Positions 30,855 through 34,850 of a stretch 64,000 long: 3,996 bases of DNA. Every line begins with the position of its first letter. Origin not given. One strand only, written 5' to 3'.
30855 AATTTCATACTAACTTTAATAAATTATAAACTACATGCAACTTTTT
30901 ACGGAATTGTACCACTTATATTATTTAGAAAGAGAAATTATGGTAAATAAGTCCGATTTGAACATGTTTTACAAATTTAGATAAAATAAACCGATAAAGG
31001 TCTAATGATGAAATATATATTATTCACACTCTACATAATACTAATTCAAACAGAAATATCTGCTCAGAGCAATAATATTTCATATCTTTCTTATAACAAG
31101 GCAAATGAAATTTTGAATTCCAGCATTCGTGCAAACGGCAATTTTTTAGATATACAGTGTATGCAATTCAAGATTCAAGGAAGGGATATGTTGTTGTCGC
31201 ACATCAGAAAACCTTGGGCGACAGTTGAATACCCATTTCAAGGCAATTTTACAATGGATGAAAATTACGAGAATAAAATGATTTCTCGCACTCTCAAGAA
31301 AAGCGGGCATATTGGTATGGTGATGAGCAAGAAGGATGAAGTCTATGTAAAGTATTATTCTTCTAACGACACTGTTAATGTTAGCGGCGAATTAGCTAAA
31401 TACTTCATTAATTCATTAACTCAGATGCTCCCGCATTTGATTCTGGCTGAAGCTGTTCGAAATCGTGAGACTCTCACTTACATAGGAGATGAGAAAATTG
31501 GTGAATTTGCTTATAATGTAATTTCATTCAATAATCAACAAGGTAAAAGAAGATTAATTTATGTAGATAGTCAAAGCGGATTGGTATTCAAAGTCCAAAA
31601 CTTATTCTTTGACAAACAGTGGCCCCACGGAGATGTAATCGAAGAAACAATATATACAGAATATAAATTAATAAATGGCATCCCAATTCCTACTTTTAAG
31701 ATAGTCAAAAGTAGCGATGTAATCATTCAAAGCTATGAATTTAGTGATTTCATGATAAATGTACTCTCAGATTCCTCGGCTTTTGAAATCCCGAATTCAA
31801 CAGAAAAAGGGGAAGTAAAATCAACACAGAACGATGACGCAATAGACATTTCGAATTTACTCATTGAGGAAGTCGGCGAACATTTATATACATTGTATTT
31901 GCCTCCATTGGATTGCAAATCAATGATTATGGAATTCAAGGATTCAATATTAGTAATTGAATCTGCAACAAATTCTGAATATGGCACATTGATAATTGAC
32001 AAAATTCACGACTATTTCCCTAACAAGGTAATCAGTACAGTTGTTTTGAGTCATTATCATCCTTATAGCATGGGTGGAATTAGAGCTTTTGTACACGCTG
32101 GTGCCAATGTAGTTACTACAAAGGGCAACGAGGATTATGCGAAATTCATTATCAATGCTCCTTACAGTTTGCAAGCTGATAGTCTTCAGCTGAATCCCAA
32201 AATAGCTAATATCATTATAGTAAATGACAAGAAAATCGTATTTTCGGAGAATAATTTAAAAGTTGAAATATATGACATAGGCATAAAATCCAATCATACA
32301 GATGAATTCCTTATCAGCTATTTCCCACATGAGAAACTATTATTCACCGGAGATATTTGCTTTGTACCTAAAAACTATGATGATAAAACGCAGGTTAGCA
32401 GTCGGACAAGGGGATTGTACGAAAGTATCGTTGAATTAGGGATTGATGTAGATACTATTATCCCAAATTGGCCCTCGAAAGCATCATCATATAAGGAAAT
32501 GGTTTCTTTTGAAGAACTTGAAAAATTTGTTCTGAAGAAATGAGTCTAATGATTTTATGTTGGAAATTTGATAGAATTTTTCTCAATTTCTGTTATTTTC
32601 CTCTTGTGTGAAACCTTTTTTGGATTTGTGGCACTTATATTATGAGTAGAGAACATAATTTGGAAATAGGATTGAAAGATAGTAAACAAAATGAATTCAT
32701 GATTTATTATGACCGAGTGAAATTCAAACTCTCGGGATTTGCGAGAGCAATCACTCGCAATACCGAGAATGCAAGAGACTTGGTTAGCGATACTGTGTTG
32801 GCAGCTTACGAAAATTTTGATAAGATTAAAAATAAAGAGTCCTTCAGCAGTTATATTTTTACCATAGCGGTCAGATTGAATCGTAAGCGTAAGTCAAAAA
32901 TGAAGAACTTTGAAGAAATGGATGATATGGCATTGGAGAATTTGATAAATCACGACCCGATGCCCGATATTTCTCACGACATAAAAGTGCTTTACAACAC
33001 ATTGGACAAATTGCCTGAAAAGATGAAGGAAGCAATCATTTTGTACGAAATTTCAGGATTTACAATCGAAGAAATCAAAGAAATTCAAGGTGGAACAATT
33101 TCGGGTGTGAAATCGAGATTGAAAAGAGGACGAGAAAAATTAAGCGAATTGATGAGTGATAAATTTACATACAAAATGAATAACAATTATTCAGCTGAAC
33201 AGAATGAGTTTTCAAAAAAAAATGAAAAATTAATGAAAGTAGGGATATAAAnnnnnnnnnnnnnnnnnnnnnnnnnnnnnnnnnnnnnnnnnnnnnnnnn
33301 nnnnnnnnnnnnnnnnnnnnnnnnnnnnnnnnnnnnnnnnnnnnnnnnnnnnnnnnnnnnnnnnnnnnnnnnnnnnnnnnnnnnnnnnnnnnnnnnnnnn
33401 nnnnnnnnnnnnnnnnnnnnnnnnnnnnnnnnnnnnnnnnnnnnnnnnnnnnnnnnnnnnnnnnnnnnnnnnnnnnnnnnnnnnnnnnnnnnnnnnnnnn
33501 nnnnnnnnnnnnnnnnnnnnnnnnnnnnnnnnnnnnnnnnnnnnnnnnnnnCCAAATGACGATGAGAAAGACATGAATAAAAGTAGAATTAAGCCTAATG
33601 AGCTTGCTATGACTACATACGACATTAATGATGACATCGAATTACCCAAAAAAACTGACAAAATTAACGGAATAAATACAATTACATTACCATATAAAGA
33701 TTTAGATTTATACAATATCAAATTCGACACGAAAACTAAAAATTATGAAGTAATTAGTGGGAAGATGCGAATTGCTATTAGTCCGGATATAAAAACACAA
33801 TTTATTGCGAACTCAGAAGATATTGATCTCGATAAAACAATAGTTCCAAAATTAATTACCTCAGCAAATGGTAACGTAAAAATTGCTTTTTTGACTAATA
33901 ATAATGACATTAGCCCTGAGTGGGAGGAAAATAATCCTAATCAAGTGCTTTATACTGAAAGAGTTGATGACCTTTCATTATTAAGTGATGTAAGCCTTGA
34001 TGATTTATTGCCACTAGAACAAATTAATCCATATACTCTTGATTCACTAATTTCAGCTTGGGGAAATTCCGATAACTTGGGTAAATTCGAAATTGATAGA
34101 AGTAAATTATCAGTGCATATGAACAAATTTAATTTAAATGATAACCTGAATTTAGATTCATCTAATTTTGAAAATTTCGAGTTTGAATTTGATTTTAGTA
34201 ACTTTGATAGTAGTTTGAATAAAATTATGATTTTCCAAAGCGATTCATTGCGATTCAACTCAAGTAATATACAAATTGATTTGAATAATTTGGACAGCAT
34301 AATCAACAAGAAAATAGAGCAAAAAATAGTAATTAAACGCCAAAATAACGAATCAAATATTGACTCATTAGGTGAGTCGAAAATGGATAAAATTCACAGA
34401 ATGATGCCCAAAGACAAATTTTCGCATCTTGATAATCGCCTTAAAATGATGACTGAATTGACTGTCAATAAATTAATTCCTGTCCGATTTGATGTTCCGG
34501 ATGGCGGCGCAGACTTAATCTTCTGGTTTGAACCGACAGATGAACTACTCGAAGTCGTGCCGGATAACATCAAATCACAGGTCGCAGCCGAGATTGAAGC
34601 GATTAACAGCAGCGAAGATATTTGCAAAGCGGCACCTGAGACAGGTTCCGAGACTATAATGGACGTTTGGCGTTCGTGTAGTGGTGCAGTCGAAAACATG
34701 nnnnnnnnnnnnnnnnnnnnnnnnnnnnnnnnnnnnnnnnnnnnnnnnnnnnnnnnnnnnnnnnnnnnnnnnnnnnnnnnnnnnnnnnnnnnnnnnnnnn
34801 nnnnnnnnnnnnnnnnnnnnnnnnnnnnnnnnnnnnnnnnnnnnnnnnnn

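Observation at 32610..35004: ECF sigma paired with a membrane-anchored anti-sigma-like protein that ends in a T9SS CTD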

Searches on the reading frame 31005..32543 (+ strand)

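Call 3: search_protein_families(library=pfam, proteins=[window:31005-32543:+], max_evalue=0.01)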
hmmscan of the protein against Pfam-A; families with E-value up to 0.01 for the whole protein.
window:31005-32543:+ (512 aa): 2 families
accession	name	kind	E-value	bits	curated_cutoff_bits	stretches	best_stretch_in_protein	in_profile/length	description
PF00753.33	Lactamase_B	-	4e-06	27.3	22.7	1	301-462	3-161/196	Metallo-beta-lactamase superfamily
PF19583.5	ODP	-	0.0002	21.8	27.2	1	303-454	2-139/194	ODP family beta lactamase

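Call 4: search_protein_families(library=ncbifam, proteins=[window:31005-32543:+], max_evalue=0.01)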
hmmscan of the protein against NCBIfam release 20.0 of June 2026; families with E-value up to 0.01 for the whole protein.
window:31005-32543:+ (512 aa): 15 families
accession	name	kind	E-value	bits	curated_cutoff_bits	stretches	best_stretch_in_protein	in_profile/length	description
NF033088.2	bla_subclass_B1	equivalog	1.3e-11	44.5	200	1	302-454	29-160/217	subclass B1 metallo-beta-lactamase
TIGR04559.1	SoxH_rel_PQQ_2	hypoth_equivalog_domain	9.8e-07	28.5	280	1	312-455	38-181/283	quinoprotein relay system zinc metallohydrolase 2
NF012229.1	bla_class_B_core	domain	1.8e-06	28.2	100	1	306-421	17-123/139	metallo-beta-lactamase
TIGR04558.1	SoxH_rel_PQQ_1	hypoth_equivalog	2.3e-06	26.9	300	1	308-454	38-180/285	quinoprotein relay system zinc metallohydrolase 1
NF041758.1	B1_blaCHM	exception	5.1e-06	26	475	1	303-450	59-187/246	CHM family subclass B1 metallo-beta-lactamase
NF041441.1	blaCIM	exception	7.5e-06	25.6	490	1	278-454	38-192/250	CIM family subclass B1 metallo-beta-lactamase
NF033087.1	bla_subclass_B2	equivalog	1e-05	25.4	240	1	306-488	24-202/221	subclass B2 metallo-beta-lactamase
NF040860.1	blaWUS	exception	2.4e-05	23.7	540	1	311-450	56-176/246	WUS family subclass B1 metallo-beta-lactamase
NF012224.1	blaSFH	exception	0.0012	18.3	550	1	305-458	44-192/250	SFH family subclass B2 metallo-beta-lactamase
NF038166.1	blaYEM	exception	0.0013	18.4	535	1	305-451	44-187/246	YEM family subclass B2 metallo-beta-lactamase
NF038103.1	blaGMB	exception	0.0013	17.9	580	1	304-450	49-204/270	GMB family subclass B1 metallo-beta-lactamase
NF047964.1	blaMYX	exception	0.0016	17.8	520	1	304-370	79-144/261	MYX family subclass B1 metallo-beta-lactamase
NF012225.0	blaSFH_gen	exception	0.0017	17.8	440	1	305-450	46-188/252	SFH-related subclass B2 metallo-beta-lactamase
NF012137.0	bla_xUS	exception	0.002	17.7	400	1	304-450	49-176/246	MUS/TUS/MOC family subclass B1 metallo-beta-lactamase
NF000442.2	blaTUS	exception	0.0074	15.7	550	0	315-449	60-175/248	TUS family subclass B1 metallo-beta-lactamase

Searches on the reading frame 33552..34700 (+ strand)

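Call 22: search_protein_families(library=pfam, proteins=[window:33552-34700:+], max_evalue=10)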
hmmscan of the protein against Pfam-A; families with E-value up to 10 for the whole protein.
window:33552-34700:+ (383 aa): 1 family
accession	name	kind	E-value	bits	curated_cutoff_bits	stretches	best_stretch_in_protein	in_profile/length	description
PF00680.25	RdRP_1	-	0.038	13.2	23.9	1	208-255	226-273/450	Viral RNA-dependent RNA polymerase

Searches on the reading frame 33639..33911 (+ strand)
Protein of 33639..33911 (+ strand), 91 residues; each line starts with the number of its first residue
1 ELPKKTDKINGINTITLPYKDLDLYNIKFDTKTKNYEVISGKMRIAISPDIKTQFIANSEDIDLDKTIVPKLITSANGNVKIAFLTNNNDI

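Call 107: predict_structure(alignment_id=A9)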
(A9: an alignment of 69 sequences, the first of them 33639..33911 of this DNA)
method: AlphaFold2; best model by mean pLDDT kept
length: 91 residues; sequences in the alignment: 69
mean_pLDDT: 78.1   pTM: 0.64
mean pLDDT of the five models: 78.1, 77.3, 77.2, 76.6, 76.4
residues with pLDDT >= 90: 15; 70-90: 53; 50-70: 19; < 50: 4
segments of 3 or more residues with pLDDT < 50: none
pLDDT, mean of each block of 10 residues (from residue 1): 57 86 89 89 86 80 69 83 66 45
secondary structure, 60 per line:
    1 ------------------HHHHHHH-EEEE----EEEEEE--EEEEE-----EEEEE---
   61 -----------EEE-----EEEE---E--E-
elements in order: H19-25 E27-30 E35-40 E43-47 E53-57 E72-74 E80-83

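Call 109: fold_search(model_id=the predicted structure, library=pdb)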
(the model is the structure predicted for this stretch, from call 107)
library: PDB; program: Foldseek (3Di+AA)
matches with E <= 10: 701; with E <= 0.001: 0
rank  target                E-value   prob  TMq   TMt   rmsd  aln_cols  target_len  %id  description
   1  7zu0_A                2.8e-01  0.66  0.36  0.04  11.7        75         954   17  HOPS tethering complex from yeast (released 2022-09-28)
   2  8j07_i4               3.0e-01  0.91  0.31  0.03   2.3        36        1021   25  96nm repeat of human respiratory doublet microtubule and associated axonemal complexes (released 2023-07-26)
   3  2z2n                  4.0e-01  0.75  0.34  0.12   9.1        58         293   19  Crystal Structure of selenomethionine substituted virginiamycin B lyase from Staphylococcus aureus (released 2007-06-19)
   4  2z2o_A                6.5e-01  0.63  0.35  0.12   9.2        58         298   21  Crystal Structure of apo virginiamycin B lyase from Staphylococcus aureus (released 2007-06-19)
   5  8cuk_A                6.5e-01  0.47  0.35  0.11  12.8        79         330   14  X-ray Structure of the WD40 domain of HOPS subunit Vps11 from Yeast (released 2022-05-25)
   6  2z2o_C                6.9e-01  0.60  0.35  0.12   9.2        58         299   21  Crystal Structure of apo virginiamycin B lyase from Staphylococcus aureus (released 2007-06-19)
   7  8oyv_A                7.8e-01  0.57  0.33  0.18   5.5        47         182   19  De novo designed Claudin fold CLF_4 (released 2023-10-18)
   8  9mlp_B                7.8e-01  0.09  0.22  0.06  16.2        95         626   12  Crystal structure of VgrS from Salmonella Typhimurium (released 2026-01-28)
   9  5b4w_C                8.8e-01  0.75  0.33  0.08   3.5        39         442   10  Crystal structure of Plexin inhibitor complex (released 2016-12-28)
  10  8j07_i5               8.8e-01  0.41  0.32  0.04   8.1        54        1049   22  96nm repeat of human respiratory doublet microtubule and associated axonemal complexes (released 2023-07-26)
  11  8oyv_B                1.0e+00  0.47  0.33  0.18   5.5        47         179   19  De novo designed Claudin fold CLF_4 (released 2023-10-18)
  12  8qma_T                1.0e+00  0.35  0.28  0.05   6.7        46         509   17  Structure of the plastid-encoded RNA polymerase complex (PEP) from Sinapis alba (released 2024-03-06)
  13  8bf4_C                1.1e+00  0.77  0.32  0.07   1.7        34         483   15  Crystal structure of Mouse Plexin-B1 (20-535) in complex with VHH15 and VHH14 (released 2023-05-03)
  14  2z2o_D                1.1e+00  0.47  0.35  0.12   9.2        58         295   19  Crystal Structure of apo virginiamycin B lyase from Staphylococcus aureus (released 2007-06-19)
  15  9yrh_B                1.1e+00  0.20  0.24  0.04   5.6        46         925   20  Cryo-EM structure of human beta-cardiac myosin bound to omecamtiv mecarbil in the interacting-heads motif and S2-FH un (released 2026-04-08)
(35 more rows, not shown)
